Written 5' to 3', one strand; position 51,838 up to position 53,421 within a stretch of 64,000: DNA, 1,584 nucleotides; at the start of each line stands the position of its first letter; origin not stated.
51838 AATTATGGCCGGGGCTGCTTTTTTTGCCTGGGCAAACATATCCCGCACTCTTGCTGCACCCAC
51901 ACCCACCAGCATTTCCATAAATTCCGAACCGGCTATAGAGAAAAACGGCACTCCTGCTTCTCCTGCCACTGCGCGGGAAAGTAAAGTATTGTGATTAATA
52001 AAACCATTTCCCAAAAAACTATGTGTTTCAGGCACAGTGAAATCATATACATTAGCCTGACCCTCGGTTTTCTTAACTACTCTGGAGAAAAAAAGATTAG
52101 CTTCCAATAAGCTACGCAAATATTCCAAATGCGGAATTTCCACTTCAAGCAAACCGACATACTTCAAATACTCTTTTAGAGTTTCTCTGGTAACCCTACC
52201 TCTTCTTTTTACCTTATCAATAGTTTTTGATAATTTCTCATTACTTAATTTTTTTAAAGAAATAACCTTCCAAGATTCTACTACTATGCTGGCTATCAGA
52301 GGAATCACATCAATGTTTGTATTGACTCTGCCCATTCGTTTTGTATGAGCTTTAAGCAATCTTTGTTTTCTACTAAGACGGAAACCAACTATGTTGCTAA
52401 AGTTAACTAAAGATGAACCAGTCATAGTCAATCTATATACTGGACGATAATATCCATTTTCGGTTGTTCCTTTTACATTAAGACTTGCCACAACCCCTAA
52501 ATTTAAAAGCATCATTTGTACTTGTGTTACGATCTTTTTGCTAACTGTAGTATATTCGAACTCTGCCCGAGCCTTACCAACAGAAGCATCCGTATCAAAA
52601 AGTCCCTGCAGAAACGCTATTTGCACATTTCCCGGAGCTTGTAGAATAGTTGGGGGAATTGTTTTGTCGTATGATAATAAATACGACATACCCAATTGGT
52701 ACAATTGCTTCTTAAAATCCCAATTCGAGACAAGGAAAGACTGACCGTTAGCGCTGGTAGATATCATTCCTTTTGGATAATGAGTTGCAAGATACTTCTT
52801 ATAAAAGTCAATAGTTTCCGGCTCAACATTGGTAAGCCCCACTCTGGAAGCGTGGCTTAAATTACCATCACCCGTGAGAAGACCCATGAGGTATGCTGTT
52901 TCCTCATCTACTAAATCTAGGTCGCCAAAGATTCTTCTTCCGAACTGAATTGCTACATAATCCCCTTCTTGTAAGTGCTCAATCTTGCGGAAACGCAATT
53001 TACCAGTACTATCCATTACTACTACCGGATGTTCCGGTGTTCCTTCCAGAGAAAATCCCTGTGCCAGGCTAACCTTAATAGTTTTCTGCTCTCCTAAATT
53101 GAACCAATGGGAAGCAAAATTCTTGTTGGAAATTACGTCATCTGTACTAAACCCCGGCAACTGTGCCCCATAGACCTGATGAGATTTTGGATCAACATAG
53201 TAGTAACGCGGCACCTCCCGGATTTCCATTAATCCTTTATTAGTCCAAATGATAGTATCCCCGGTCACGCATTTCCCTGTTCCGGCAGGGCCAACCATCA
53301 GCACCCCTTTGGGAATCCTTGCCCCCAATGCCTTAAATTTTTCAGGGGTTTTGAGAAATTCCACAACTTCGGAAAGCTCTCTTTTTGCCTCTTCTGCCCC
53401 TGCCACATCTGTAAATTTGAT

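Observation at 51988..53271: Full-length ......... intein splitting the FtsH Walker A motif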

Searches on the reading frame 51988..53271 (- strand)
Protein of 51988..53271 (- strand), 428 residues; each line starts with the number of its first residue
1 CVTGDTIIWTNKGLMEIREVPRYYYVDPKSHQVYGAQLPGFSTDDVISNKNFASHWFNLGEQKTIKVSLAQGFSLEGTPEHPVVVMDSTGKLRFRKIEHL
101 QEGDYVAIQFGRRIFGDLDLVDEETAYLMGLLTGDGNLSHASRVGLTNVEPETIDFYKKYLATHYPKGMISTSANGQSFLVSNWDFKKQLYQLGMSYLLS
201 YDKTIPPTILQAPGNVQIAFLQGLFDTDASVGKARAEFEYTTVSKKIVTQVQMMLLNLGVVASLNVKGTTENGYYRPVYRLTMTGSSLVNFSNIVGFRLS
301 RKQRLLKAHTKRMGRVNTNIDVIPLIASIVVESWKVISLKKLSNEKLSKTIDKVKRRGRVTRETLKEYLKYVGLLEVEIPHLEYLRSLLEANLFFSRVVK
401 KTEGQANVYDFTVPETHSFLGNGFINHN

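Call 4: search_protein_families(library=pfam, proteins=[window:51988-53271:-], max_evalue=0.1)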
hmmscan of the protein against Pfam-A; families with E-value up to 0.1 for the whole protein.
window:51988-53271:- (428 aa): 4 families
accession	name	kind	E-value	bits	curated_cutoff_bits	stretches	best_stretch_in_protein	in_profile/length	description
PF14528.11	LAGLIDADG_3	-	1.4e-19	70.6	22.5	1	216-296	2-82/82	LAGLIDADG-like domain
PF14890.11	Intein_splicing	-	2.7e-14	53.7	35.8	1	48-428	33-155/155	Intein splicing domain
PF05204.19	Hom_end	-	0.00047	20.7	21.1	1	218-288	15-89/110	Homing endonuclease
PF00122.25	E1-E2_ATPase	-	0.098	12.6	28.1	0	88-135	11-58/181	E1-E2 ATPase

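Call 5: search_protein_families(library=ncbifam, proteins=[window:51988-53271:-], max_evalue=0.1)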
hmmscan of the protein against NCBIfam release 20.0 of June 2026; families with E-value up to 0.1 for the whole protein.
window:51988-53271:- (428 aa): 15 families
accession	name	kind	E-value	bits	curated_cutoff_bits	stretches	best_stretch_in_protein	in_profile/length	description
NF038098.1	GyrA_w_intein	exception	1.6e-28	99.2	1850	1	1-428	117-537/1232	intein-containing DNA gyrase subunit A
NF005852.0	PRK07773.1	equivalog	5.5e-24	84.5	780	1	54-428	443-826/886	replicative DNA helicase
NF011418.0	PRK14845.1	equivalog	2e-19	68.9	756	2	60-313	89-315/1049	translation initiation factor IF-2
NF006207.0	PRK08332.1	equivalog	3.3e-16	57.8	2400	2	42-309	360-579/1684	vitamin B12-dependent ribonucleotide reductase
NF003157.0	PRK04132.1-2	equivalog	7.8e-12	43.9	1103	1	1-325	50-368/864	replication factor C small subunit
NF003159.0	PRK04132.1-4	equivalog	8e-12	44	999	1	1-325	60-364/852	replication factor C small subunit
NF011491.0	PRK14898.1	equivalog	1.1e-11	43.6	783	1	121-428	241-543/860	DNA-directed RNA polymerase subunit A''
NF045703.1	rSAM_Tes_intein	exception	1.3e-11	43.1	1700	1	124-332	370-582/1040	tetraether lipid synthase Tes, intein-containing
NF007072.0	PRK09519.1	equivalog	5.6e-10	38.2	1024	1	54-264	297-512/790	intein-containing recombinase RecA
TIGR01445.1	intein_Nterm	domain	2.5e-09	38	24.5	1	1-85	1-83/83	intein N-terminal splicing region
NF003158.0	PRK04132.1-3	equivalog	3.3e-09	34.4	1750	1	1-270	62-311/1437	replication factor C small subunit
NF011287.0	PRK14698.1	equivalog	1.9e-08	32.8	1238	1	119-422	387-661/1017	V-type ATP synthase subunit A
TIGR01443.1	intein_Cterm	domain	1.9e-06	27.9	15.6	1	408-428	2-23/24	intein C-terminal splicing region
NF011303.0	PRK14715.1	equivalog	2.9e-05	21.3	1585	1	201-316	1198-1329/1627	DNA-directed DNA polymerase II large subunit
NF049997.1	LiaG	equivalog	0.043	13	285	0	212-285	185-258/286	LiaG family protein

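Call 6: search_solved_structures(query=window:51988-53271:-, max_evalue=1, show_alignments=3)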
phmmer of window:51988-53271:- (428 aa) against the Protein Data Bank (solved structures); distinct sequences matched with E-value up to 1: 24.
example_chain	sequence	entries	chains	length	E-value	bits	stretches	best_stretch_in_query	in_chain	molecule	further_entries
7qss_A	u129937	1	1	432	3.9e-09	39.1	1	117-423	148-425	V-type ATP synthase alpha chain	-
1dq3_A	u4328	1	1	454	1.2e-06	30.9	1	57-308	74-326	ENDONUCLEASE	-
4e2u_A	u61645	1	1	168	5.8e-05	25.4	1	50-106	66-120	Pho radA intein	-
2lqm_A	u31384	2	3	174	8.2e-05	24.9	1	50-87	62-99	Pho radA intein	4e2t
1am2_A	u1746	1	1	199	0.00012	24.3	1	49-110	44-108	MXE GYRA INTEIN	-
7qsu_A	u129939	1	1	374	0.0004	22.6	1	116-277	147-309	V-ATPase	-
2cw7_A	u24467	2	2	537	0.00081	21.6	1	143-276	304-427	Endonuclease PI-PkoII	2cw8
6rpq_A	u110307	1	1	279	0.0009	21.4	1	390-428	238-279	Ubiquitin-like protein SMT3,1108aa long hypothetical cell division control protein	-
6rpp_A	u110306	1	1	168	0.0011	21.1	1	55-114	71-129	Cell division control protein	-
4oz6_A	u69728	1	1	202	0.0024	20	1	49-110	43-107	Mxe gyrA intein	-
1mi8_A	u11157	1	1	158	0.083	15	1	349-427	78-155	DnaB intein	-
4o1r_A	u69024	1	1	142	0.15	14.1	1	390-428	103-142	Replicative DNA helicase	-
2keq_A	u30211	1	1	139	0.26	13.3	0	399-427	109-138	DNA polymerase III alpha subunit, Nucleic acid binding OB-fold tRNA/helicase-type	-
4kl5_A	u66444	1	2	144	0.28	13.2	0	399-427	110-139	DNA polymerase III, alpha subunit, Nucleic acid binding, OB-fold, tRNA/helicase-type chime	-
2imz_A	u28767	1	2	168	0.5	12.4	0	55-109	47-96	Endonuclease PI-MtuI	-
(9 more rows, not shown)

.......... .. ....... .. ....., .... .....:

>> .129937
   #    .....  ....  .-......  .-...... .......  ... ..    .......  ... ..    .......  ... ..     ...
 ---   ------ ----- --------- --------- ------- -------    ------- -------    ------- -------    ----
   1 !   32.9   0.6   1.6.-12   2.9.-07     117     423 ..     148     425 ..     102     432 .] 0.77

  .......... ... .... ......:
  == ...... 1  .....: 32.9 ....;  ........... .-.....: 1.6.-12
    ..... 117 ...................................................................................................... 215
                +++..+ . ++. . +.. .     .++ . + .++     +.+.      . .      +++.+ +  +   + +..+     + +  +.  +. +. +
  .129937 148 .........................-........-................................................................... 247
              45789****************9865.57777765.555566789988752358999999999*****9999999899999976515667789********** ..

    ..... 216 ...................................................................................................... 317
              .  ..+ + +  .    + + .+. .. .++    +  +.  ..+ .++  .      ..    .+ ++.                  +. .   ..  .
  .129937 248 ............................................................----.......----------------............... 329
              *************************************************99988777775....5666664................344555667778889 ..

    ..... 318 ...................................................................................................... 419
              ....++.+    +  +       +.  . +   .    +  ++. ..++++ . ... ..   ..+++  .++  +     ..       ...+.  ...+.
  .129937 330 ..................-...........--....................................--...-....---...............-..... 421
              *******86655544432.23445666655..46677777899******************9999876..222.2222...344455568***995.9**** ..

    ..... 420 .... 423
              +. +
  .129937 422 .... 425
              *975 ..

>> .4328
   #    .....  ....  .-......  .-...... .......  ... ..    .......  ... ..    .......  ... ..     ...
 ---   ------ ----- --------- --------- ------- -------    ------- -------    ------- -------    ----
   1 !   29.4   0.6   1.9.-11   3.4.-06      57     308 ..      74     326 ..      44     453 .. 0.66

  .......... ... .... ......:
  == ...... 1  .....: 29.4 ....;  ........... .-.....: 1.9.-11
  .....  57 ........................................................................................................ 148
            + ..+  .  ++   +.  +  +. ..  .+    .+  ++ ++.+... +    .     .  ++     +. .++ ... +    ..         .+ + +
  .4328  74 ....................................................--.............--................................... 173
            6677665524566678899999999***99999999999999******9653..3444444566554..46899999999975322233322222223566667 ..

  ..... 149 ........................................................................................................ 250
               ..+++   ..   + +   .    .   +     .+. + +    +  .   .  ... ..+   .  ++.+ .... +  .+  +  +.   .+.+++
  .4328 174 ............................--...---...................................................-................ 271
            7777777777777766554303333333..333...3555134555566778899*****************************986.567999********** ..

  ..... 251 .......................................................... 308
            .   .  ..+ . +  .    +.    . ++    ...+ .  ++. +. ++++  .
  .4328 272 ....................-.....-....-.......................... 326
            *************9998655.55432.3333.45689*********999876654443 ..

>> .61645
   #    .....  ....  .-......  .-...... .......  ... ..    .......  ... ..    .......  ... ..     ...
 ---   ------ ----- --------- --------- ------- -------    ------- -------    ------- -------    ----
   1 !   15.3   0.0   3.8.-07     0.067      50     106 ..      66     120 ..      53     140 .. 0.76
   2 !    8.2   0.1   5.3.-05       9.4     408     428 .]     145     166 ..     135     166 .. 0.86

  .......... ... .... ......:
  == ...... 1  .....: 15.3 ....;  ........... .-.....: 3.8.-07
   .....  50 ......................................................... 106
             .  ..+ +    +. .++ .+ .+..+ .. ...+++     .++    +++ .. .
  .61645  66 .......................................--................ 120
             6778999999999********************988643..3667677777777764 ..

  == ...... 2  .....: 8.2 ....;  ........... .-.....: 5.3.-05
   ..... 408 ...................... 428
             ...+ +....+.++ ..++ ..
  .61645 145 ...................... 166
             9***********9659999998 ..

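Call 11: find_homologous_proteins(query=window:51988-53271:-, max_evalue=0.00001)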
Query window:51988-53271:- (428 aa): 23 proteins with E <= 0.00001 among 4818 candidates.
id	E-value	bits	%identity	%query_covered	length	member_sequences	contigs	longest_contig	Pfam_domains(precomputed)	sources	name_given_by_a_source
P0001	4.7e-230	782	99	82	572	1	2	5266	PF06480.21,PF14528.12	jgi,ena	-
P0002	5.2e-191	653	100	70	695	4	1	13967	PF14528.12,PF00004.36,PF17862.8,PF01434.25,PF14890.12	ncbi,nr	ncbi:MAG: ATP-dependent zinc metalloprotease FtsH [Candidatus Daviesbacteria bacterium GW2011_GWB1_3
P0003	4.8e-171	587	60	100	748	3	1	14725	PF14528.12,PF00004.36,PF14890.12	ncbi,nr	ncbi:AAA family ATPase [Patescibacteria group bacterium]|nr:AAA family ATPase [Patescibacteria group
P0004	5.8e-164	564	62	92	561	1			PF06480.21,PF14528.12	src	-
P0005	4.0e-123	429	47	100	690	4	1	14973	PF05204.20,PF06480.21,PF14528.12,PF00004.36,PF14890.12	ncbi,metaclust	ncbi:MAG: hypothetical protein UR31_C0021G0014, partial [Parcubacteria group bacterium GW2011_GWA2_3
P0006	1.7e-121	424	47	100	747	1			PF14528.12,PF00004.36,PF14890.12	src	-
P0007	6.4e-115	402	47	100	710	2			PF14528.12,PF00004.36,PF17862.8,PF01434.25,PF14890.12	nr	nr:AAA family ATPase [Pyrinomonadaceae bacterium]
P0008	3.2e-102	361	43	93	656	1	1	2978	PF06480.21,PF14528.12,PF14890.12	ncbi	-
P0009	1.7e-101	358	63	58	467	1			PF06480.21,PF14528.12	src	-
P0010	6.7e-75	271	37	95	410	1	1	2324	PF14528.12,PF14890.12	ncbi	ncbi:hypothetical protein COX09_02280, partial [Candidatus Beckwithbacteria bacterium CG23_combo_of_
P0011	2.2e-73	266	46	68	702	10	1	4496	PF14528.12,PF00004.36,PF17862.8,PF01434.25,PF14890.12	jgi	-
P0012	5.5e-70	254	51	52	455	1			-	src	-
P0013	2.8e-51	193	30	100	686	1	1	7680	PF05204.20,PF13604.13,PF14528.12,PF02562.23,PF14890.12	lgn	-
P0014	3.0e-50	189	29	100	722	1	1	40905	PF14528.12,PF02562.23,PF14890.12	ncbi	-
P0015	2.0e-49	187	47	46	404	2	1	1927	PF06480.21,PF14890.12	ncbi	-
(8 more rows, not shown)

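Call 33: predict_structure(alignment_id=A1)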
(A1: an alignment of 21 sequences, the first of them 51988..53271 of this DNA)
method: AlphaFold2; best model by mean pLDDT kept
length: 428 residues; sequences in the alignment: 21
mean_pLDDT: 91.4   pTM: 0.91
mean pLDDT of the five models: 91.4, 89.9, 88.0, 87.0, 83.1
residues with pLDDT >= 90: 313; 70-90: 109; 50-70: 6; < 50: 0
segments of 3 or more residues with pLDDT < 50: none
pLDDT, mean of each block of 10 residues (from residue 1): 95 96 94 93 88 93 97 96 95 96 96 93 97 88 88 94 88 84 91 88 93 98 94 83 95 97 91 86 91 95 90 67 92 92 89 89 91 89 92 95 96 87 91
secondary structure, 60 per line:
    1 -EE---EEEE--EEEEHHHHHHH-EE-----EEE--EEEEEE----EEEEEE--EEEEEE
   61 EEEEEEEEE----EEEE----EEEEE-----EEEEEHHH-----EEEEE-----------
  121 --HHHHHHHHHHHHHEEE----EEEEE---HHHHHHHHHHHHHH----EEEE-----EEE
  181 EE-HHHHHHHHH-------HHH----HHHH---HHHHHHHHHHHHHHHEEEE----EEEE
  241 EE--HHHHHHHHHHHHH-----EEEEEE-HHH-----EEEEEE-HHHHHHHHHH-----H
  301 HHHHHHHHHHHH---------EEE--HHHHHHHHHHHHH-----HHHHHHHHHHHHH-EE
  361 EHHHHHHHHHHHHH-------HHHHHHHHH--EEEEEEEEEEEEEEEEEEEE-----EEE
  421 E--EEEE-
elements in order: E7-10 E13-16 H17-23 E32-34 E37-42 E47-52 E55-69 E74-77 E82-86 E92-96 E105-109 H123-135 E136-138 E143-147 H151-164 E169-172 E178-182 H184-192 H207-210 H214-228 E229-232 E237-242 H245-257 E263-268 E278-283 H285-294 H300-312 E322-324 H327-339 H345-357 E359-361 H362-374 H382-390 E393-412 E418-421 E424-427

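Call 37: fold_search(model_id=the predicted structure, library=pdb)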
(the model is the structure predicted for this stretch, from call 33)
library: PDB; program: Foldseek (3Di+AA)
matches with E <= 10: 826; with E <= 0.001: 109
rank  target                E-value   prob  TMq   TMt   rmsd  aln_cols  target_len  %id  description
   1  7qss                  2.4e-26  1.00  0.74  0.73   5.2       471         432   20  Crystal structure of homing endonuclease-associated TliVMA intein (C1A) (released 2022-03-30)
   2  1dq3                  8.0e-26  1.00  0.67  0.64   6.5       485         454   19  CRYSTAL STRUCTURE OF AN ARCHAEAL INTEIN-ENCODED HOMING ENDONUCLEASE PI-PFUI (released 2000-07-05)
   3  7qsu                  7.0e-22  1.00  0.64  0.74   5.7       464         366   18  Crystal structure of homing endonuclease-associated TliVMA intein (C1A, d333-339) (released 2022-03-30)
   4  7qst                  5.9e-20  1.00  0.59  0.68   6.0       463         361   17  Crystal structure of homing endonuclease-associated PhoVMA intein (C1A) (released 2022-03-30)
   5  2cw7                  6.8e-19  1.00  0.66  0.54   5.8       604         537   14  Crystal structure of intein homing endonuclease II (released 2006-04-18)
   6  1vde_B                5.9e-13  1.00  0.47  0.47   8.5       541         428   13  PI-SCEI, A HOMING ENDONUCLEASE WITH PROTEIN SPLICING ACTIVITY (released 1998-04-08)
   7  1ef0_A                3.4e-12  1.00  0.47  0.47   9.3       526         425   13  CRYSTAL STRUCTURE OF PI-SCEI MINIPRECURSOR (released 2000-06-07)
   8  1lws_A                2.2e-11  1.00  0.47  0.47  10.5       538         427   12  Crystal structure of the intein homing endonuclease PI-SceI bound to its recognition sequence (released 2002-09-27)
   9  1vde_A                2.3e-11  1.00  0.48  0.48   8.8       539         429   13  PI-SCEI, A HOMING ENDONUCLEASE WITH PROTEIN SPLICING ACTIVITY (released 1998-04-08)
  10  1um2_B                4.3e-11  1.00  0.46  0.46  10.2       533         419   12  Crystal Structure of the Vma1-Derived Endonuclease with the Ligated Extein Segment (released 2004-09-22)
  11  1jva_B                4.9e-11  1.00  0.47  0.47   9.1       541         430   11  CRYSTAL STRUCTURE OF THE VMA1-DERIVED ENDONUCLEASE BEARING THE N AND C EXTEIN PROPEPTIDES (released 2002-08-29)
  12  1lwt_A                1.5e-10  1.00  0.47  0.45   9.4       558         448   12  Crystal structure of the intein homing endonuclease PI-SceI bound to its substrate DNA (Ca2+ free) (released 2002-09-27)
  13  1dfa                  2.2e-10  1.00  0.46  0.48   9.0       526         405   12  CRYSTAL STRUCTURE OF PI-SCEI IN C2 SPACE GROUP (released 1999-12-08)
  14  1jva_A                2.2e-10  1.00  0.46  0.46   9.9       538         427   11  CRYSTAL STRUCTURE OF THE VMA1-DERIVED ENDONUCLEASE BEARING THE N AND C EXTEIN PROPEPTIDES (released 2002-08-29)
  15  1ef0_B                4.7e-10  1.00  0.45  0.48  10.7       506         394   11  CRYSTAL STRUCTURE OF PI-SCEI MINIPRECURSOR (released 2000-06-07)
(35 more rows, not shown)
